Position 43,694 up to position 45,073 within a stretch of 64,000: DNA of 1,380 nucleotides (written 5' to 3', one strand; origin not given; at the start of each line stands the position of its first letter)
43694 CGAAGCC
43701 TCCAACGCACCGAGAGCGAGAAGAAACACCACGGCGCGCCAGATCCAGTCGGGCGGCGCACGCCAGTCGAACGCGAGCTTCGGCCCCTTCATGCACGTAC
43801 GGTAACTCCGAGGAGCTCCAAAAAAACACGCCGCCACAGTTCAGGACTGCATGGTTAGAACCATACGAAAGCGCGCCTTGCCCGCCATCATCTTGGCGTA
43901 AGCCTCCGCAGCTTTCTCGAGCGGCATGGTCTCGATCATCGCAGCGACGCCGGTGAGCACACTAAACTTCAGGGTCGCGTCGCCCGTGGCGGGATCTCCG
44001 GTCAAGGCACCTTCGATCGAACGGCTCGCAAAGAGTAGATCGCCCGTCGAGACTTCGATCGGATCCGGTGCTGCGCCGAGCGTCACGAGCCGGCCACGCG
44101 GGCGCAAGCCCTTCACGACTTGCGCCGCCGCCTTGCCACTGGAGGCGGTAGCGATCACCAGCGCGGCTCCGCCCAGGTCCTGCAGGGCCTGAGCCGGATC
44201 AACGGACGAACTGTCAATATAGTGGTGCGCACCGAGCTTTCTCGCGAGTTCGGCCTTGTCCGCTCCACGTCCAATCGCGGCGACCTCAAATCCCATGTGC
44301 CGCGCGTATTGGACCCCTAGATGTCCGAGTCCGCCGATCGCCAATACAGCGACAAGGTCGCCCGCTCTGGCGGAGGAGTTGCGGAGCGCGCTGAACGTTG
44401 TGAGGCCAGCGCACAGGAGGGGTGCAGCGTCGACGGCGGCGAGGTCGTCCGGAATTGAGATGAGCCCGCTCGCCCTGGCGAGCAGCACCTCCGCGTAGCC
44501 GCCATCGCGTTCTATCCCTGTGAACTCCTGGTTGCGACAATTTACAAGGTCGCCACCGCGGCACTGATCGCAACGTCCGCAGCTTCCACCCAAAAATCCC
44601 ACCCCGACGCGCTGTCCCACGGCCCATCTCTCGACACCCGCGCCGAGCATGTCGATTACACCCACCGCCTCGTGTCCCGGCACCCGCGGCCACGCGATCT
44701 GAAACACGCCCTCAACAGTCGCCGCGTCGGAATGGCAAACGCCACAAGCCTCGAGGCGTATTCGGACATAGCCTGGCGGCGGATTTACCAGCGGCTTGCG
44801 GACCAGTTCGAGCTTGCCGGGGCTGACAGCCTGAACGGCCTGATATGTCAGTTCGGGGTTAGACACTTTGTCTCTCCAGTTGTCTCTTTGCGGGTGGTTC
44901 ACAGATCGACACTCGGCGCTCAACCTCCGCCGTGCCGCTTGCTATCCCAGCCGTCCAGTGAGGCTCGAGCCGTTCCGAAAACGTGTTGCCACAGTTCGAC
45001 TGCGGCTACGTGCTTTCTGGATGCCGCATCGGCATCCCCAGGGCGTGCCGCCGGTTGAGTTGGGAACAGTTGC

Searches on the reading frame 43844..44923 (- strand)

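Call 10: search_protein_families(library=pfam, proteins=[window:43844-44923:-], max_evalue=0.001)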
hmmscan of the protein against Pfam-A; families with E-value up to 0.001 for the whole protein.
window:43844-44923:- (360 aa): 3 families
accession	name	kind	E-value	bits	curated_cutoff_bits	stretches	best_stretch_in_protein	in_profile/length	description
PF08240.17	ADH_N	-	4.7e-25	88.3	23.5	1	50-159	2-104/104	Alcohol dehydrogenase GroES-like domain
PF00107.32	ADH_zinc_N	-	9.5e-25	87.5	31.8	1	198-317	1-123/129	Zinc-binding dehydrogenase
PF13602.12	ADH_zinc_N_2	-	3e-06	28.6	27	1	230-355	1-133/134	Zinc-binding dehydrogenase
